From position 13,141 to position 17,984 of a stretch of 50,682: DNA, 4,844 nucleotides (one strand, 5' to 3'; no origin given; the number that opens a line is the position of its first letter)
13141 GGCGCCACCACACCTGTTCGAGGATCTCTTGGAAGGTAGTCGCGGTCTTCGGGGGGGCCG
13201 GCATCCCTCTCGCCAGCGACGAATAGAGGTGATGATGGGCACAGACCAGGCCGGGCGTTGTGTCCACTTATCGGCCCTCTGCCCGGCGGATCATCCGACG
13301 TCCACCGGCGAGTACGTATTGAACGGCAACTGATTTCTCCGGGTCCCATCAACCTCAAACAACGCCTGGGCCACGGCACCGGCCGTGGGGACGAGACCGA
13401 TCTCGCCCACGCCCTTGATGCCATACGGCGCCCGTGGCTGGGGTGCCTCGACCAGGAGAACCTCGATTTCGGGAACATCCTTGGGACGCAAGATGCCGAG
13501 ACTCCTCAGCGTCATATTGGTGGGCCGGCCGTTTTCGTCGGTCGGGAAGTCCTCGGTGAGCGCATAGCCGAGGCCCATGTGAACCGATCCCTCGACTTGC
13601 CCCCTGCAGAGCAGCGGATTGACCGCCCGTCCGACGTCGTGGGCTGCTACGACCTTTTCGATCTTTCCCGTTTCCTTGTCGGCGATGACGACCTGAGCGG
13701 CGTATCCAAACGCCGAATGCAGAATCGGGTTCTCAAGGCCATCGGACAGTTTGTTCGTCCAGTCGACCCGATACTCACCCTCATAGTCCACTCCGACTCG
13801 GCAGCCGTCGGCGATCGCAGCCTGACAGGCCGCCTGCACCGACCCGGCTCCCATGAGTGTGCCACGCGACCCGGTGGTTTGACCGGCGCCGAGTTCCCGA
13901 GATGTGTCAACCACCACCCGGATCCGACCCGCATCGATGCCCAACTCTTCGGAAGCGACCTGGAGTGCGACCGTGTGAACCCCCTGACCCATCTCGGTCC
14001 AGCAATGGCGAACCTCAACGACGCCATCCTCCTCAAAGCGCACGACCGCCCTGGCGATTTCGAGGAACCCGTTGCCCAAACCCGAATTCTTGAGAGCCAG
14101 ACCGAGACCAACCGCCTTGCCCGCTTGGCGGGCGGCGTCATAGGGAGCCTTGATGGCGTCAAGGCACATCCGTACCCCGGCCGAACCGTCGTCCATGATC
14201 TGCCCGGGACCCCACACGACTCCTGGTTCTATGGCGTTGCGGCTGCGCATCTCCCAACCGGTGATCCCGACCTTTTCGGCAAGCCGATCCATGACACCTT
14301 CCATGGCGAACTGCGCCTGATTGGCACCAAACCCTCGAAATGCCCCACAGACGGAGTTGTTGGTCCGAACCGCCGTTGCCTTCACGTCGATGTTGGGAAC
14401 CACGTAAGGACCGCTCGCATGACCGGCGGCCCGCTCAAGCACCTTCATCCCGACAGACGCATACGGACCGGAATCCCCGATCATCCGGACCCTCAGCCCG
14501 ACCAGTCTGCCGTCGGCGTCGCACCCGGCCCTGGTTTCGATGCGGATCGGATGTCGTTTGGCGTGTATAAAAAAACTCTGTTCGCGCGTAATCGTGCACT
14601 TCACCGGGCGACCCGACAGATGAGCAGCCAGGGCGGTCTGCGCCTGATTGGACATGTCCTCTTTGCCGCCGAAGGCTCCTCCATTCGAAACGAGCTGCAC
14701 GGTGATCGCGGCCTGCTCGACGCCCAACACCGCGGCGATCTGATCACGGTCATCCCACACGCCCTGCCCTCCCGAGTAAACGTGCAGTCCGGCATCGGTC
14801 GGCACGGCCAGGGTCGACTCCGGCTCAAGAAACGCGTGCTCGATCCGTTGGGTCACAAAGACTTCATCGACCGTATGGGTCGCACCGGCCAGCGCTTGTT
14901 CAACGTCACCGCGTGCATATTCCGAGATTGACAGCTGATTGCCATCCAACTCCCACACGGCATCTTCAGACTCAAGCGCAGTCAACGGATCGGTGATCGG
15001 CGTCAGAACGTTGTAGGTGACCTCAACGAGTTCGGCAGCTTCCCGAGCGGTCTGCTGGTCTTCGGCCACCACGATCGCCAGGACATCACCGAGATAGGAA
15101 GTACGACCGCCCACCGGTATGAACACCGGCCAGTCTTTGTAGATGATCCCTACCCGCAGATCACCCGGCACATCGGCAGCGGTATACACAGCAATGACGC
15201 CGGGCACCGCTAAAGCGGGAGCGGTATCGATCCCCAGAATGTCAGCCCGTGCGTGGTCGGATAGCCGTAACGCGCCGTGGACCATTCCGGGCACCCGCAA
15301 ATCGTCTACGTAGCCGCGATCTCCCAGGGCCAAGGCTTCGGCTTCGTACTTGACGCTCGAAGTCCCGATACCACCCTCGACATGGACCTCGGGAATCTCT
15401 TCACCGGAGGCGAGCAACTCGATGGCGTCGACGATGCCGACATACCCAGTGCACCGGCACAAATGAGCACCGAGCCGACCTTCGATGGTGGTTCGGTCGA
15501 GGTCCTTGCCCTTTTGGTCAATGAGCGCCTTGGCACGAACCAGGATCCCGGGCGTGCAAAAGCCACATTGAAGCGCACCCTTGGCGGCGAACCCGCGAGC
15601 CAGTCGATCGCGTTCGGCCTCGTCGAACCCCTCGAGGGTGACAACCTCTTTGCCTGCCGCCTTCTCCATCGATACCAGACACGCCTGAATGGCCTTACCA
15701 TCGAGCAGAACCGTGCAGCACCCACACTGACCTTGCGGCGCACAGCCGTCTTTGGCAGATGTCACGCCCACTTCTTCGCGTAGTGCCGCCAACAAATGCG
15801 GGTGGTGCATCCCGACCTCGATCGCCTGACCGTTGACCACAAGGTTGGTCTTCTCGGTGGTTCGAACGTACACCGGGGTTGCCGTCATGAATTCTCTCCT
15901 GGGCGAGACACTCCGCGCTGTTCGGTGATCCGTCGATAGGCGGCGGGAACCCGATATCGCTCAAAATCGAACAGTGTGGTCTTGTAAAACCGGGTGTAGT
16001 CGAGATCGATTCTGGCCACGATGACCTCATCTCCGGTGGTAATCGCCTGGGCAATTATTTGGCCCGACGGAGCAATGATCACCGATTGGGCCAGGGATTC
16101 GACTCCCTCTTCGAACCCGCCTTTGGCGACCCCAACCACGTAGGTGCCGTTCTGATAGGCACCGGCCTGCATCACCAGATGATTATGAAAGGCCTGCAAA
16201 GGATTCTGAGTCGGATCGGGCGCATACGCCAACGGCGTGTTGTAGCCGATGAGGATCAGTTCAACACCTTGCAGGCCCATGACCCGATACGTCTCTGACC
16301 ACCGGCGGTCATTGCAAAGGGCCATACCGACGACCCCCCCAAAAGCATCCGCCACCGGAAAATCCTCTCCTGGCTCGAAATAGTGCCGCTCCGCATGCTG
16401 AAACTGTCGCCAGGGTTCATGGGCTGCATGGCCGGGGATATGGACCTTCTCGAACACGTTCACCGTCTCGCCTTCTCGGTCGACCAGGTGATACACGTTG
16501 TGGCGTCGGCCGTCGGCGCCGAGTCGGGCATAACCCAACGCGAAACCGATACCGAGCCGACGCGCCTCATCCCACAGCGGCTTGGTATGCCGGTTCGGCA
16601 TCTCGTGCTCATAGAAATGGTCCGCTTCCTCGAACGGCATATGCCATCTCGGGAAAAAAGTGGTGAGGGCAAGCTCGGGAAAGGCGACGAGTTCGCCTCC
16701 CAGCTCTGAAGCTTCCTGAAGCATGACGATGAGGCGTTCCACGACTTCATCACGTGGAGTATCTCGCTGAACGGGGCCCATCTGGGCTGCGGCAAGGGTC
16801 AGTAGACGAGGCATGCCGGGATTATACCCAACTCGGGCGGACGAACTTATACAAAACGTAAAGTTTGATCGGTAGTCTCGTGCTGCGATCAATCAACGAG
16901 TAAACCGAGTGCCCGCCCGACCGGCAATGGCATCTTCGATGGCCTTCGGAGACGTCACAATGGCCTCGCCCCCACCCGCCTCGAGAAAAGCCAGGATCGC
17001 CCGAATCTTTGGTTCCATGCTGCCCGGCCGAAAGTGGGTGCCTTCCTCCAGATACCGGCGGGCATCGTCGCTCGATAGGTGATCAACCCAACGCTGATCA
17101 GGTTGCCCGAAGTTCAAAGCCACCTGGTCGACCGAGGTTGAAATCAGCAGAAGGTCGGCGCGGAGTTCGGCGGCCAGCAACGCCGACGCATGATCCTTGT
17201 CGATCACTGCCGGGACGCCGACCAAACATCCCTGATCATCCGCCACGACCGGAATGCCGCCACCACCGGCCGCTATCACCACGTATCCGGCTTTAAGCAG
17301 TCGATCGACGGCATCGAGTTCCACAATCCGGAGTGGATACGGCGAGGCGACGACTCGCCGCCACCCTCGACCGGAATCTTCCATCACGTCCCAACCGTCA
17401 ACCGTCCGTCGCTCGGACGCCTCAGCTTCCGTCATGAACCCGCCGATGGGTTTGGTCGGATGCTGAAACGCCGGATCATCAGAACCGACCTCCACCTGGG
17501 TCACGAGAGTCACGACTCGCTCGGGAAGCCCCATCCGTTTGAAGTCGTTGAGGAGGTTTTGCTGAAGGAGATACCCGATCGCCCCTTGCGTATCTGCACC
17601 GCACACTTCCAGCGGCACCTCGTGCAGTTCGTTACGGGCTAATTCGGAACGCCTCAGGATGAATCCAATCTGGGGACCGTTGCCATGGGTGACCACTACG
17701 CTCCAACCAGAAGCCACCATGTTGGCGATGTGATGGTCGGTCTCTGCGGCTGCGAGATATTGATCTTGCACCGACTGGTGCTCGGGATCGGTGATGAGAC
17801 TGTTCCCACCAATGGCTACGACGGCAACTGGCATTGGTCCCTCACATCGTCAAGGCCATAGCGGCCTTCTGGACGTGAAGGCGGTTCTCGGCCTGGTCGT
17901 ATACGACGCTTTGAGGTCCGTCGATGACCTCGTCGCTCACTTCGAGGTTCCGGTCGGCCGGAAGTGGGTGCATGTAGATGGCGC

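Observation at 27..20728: Actinobacterial-type version of the ygeW-ygfK-ssnA-xdhD purine/urate degradation cluster, with an embedded importer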

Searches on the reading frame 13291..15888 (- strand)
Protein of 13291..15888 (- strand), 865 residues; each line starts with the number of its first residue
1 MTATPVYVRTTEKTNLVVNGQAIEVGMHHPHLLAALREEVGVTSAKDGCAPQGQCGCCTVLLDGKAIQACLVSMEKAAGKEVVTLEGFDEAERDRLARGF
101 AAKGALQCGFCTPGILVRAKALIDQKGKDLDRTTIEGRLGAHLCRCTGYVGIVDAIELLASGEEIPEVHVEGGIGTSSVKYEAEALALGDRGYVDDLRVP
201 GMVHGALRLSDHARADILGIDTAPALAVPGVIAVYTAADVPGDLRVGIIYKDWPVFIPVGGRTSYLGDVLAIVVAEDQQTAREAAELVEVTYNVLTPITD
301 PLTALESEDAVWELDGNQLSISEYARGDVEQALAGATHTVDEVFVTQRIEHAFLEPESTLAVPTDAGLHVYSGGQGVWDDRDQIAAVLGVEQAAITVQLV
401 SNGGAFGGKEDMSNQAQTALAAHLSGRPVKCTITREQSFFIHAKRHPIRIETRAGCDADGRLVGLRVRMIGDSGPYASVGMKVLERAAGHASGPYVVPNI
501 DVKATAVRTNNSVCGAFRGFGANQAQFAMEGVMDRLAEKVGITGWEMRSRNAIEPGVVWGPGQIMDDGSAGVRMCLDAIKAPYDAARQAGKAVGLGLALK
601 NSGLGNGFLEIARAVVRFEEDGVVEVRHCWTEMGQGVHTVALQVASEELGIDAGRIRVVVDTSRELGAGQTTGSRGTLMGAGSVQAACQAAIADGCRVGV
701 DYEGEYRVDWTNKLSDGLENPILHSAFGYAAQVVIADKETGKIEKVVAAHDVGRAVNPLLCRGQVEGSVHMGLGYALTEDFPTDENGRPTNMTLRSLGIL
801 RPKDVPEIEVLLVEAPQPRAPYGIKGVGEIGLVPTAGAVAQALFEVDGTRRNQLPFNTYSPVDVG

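Call 4: search_protein_families(library=pfam, proteins=[window:13291-15888:-])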
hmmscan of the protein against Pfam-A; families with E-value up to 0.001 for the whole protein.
window:13291-15888:- (865 aa): 4 families
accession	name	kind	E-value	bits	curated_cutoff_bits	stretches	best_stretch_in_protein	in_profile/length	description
PF02738.23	MoCoBD_1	-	7.2e-73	245.1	27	1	320-552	11-244/244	Molybdopterin cofactor-binding domain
PF20256.3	MoCoBD_2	-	3.2e-46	158.6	27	2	579-693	11-130/283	Molybdopterin cofactor-binding domain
PF01315.27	Ald_Xan_dh_C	-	2.7e-24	86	31.3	1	189-295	2-109/110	Aldehyde oxidase and xanthine dehydrogenase, a/b hammerhead domain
PF01799.25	Fer2_2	-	3.6e-20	72.3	30.3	1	84-157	1-75/75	[2Fe-2S] binding domain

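Call 6: search_protein_families(library=ncbifam, proteins=[window:13291-15888:-], max_evalue=0.00001)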
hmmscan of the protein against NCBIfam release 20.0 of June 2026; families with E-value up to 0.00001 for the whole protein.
window:13291-15888:- (865 aa): 20 families
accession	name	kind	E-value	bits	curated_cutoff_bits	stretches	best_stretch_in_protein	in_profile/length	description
TIGR03311.1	Se_dep_XDH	equivalog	1.4e-249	830.6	830.45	1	15-857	2-842/848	selenium-dependent xanthine dehydrogenase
TIGR03196.1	pucD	equivalog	1.3e-136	456.9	783.65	2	188-693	17-540/763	xanthine dehydrogenase subunit D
NF045668.1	pterin_aldehy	equivalog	2.2e-124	416.5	1100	1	13-856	2-895/905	molybdopterin-dependent aldehyde oxidoreductase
NF043082.1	XdhA_XDHase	equivalog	2.6e-97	326.7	780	2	174-689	1-539/758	xanthine dehydrogenase subunit XdhA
NF007426.0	PRK09970.1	equivalog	2.9e-95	319.9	916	2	174-687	6-540/761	xanthine dehydrogenase molybdenum-binding subunit XdhA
TIGR03194.1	4hydrxCoA_A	equivalog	1.6e-93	314.5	994.55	2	189-687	12-522/746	4-hydroxybenzoyl-CoA reductase subunit alpha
TIGR02965.1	xanthine_xdhB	equivalog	1.5e-85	287.9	849.5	2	187-689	14-526/758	xanthine dehydrogenase molybdopterin binding subunit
NF041018.1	glyceraldDH_alpha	equivalog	6.6e-82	276.1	790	2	175-687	4-535/741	glyceraldehyde dehydrogenase subunit alpha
NF040766.1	CODH_aero_grp5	exception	3.5e-80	270.2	950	2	175-699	6-557/785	aerobic carbon-monoxide dehydrogenase large subunit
TIGR03313.1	Se_sel_red_Mo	hypoth_equivalog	8.6e-58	195.8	1101.9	3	326-686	361-736/951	molybdopterin-dependent oxidoreductase Mo/Fe-S-binding subunit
NF041671.1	peri_hyde_PaoC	equivalog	1.3e-57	195.8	1180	2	199-690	45-528/735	aldehyde oxidoreductase molybdenum-binding subunit PaoC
TIGR02969.1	mam_aldehyde_ox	subfamily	7.3e-55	186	1912.3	2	174-551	576-946/1330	aldehyde oxidase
TIGR02416.1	CO_dehy_Mo_lg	equivalog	3e-45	154.6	991.15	2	189-687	8-551/770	aerobic carbon-monoxide dehydrogenase large subunit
NF043084.2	XdhC_XDHase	equivalog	2.2e-35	121.4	217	1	14-158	3-148/151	xanthine dehydrogenase subunit XdhC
TIGR03198.1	pucE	equivalog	3.1e-35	120.8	254.3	1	12-160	2-149/151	xanthine dehydrogenase subunit E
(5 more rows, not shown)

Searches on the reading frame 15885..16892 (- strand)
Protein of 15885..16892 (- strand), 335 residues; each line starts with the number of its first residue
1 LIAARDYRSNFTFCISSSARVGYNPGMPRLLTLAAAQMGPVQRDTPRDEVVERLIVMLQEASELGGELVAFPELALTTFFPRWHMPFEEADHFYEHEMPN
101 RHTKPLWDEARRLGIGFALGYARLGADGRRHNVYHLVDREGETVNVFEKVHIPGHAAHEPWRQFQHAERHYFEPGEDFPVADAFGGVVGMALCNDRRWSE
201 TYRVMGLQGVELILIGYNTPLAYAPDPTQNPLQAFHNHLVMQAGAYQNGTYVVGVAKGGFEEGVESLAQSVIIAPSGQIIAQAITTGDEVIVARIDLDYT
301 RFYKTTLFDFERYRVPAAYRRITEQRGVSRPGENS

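Call 4: search_protein_families(library=pfam, proteins=[window:15885-16892:-])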
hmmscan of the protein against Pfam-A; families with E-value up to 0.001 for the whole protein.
window:15885-16892:- (335 aa): 1 family
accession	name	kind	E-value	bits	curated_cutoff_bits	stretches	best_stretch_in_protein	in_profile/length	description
PF00795.27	CN_hydrolase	-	1.1e-43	149.9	23.2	1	32-304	1-255/256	Carbon-nitrogen hydrolase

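Call 6: search_protein_families(library=ncbifam, proteins=[window:15885-16892:-], max_evalue=0.00001)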
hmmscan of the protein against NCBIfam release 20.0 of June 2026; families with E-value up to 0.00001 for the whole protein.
window:15885-16892:- (335 aa): 6 families
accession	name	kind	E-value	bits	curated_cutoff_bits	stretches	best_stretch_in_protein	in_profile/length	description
TIGR03381.1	agmatine_aguB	equivalog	4.7e-23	81.9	410.25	1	32-322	2-279/279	N-carbamoylputrescine amidase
NF040852.1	nitrile_Arch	equivalog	4.5e-13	49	500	1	34-305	4-245/262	nitrilase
NF033621.1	de_GSH_amidase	exception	3.9e-11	42.8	355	1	52-301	18-241/260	deaminated glutathione amidase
NF010588.0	PRK13981.1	equivalog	1.7e-09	36.6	479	1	31-294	5-243/546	NAD+ synthase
NF043013.1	DeGluthAmidYersProt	equivalog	7.6e-07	28.5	500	1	110-284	73-240/278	deaminated glutathione amidase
TIGR04048.1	nitrile_sll0784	equivalog_domain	2.6e-06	26.6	502.6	0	31-145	3-121/301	Nit6803 family nitrilase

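Call 51: search_solved_structures(query=window:15885-16892:-, max_evalue=0.00001)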
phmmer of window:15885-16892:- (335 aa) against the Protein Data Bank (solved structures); distinct sequences matched with E-value up to 0.00001: 22.
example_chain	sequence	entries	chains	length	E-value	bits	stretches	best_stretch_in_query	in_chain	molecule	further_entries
6lei_A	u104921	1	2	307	2.7e-110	372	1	28-328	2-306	N-carbamoyl-D-amino-acid hydrolase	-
6led_A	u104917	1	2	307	7e-110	370.6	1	28-328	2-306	N-carbamoyl-D-amino-acid hydrolase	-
6le2_A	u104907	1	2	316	1.7e-109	369.3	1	26-328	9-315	N-carbamoyl-D-amino-acid hydrolase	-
6lcg_A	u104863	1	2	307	3.3e-109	368.3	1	28-328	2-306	N-carbamoyl-D-amino-acid hydrolase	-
8i99_A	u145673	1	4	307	3.9e-109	368.1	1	28-328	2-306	N-carbamoyl-D-amino-acid hydrolase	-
1fo6_A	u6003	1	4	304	6.7e-88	298.3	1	27-324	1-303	N-CARBAMoYL-D-AMINO-ACID AMIDOHYDROLASE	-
2ggk_A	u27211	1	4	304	7.5e-88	298.1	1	27-323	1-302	N-carbamoyl-D-amino acid amidohydrolase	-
2ggl_A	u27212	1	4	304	2.2e-87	296.6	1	27-324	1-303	N-carbamoyl-D-amino acid amidohydrolase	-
1erz_A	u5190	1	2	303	2.4e-87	296.5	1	29-324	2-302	N-CARBAMYL-D-AMINO ACID AMIDOHYDROLASE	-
1uf4_A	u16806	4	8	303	1.9e-86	293.6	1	29-324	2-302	N-carbamyl-D-amino acid amidohydrolase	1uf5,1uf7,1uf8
8hpc_A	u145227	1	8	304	2.3e-86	293.3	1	27-324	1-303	N-carbamoyl-D-amino acid hydrolase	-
3ivz_A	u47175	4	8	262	2.3e-13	53.3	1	34-303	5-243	Nitrilase | Beta ureidopropionase (Beta-alanine synthase)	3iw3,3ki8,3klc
1j31_A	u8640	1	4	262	2.4e-12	49.9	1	53-302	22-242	Hypothetical protein PH0642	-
6ypa_A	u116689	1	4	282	3.9e-11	46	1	50-302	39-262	CN hydrolase domain-containing protein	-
7ovg_A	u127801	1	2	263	4.2e-11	45.8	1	53-302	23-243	CN hydrolase domain-containing protein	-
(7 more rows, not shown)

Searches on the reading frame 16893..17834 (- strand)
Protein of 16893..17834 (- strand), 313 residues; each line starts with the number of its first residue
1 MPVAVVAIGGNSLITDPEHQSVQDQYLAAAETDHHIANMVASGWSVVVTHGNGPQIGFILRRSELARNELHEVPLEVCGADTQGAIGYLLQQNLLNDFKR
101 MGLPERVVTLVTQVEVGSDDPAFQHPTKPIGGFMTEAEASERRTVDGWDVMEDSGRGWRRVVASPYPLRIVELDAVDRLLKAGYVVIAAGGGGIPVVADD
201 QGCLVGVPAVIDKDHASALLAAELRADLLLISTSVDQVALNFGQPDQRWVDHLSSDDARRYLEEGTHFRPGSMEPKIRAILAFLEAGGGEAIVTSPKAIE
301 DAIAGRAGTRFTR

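Call 4: search_protein_families(library=pfam, proteins=[window:16893-17834:-])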
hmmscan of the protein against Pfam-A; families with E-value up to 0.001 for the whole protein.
window:16893-17834:- (313 aa): 1 family
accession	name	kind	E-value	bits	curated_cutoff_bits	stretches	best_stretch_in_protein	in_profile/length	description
PF00696.33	AA_kinase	-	4.3e-23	82.7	24.9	1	3-295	2-234/234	Amino acid kinase family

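Call 6: search_protein_families(library=ncbifam, proteins=[window:16893-17834:-], max_evalue=0.00001)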
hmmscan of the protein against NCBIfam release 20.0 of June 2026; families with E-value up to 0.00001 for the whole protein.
window:16893-17834:- (313 aa): 6 families
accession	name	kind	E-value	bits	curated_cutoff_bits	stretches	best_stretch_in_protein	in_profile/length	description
NF009007.0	PRK12352.1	subfamily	1.7e-115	385.3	266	1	4-312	5-314/316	carbamate kinase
TIGR00746.1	arcC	equivalog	1.7e-104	349.2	358.25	1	5-312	4-308/309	carbamate kinase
NF009008.0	PRK12354.1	subfamily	2e-90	303.1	361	1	4-312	3-299/308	carbamate kinase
NF006926.0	PRK09411.1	equivalog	2e-68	230.8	416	1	4-311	4-295/297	carbamate kinase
NF010661.0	PRK14058.1-3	equivalog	9.4e-09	34.7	251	1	34-306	20-266/283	acetylglutamate/acetylaminoadipate kinase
TIGR00761.1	argB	equivalog_domain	1e-07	31.8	151.3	0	174-292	126-230/231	acetylglutamate kinase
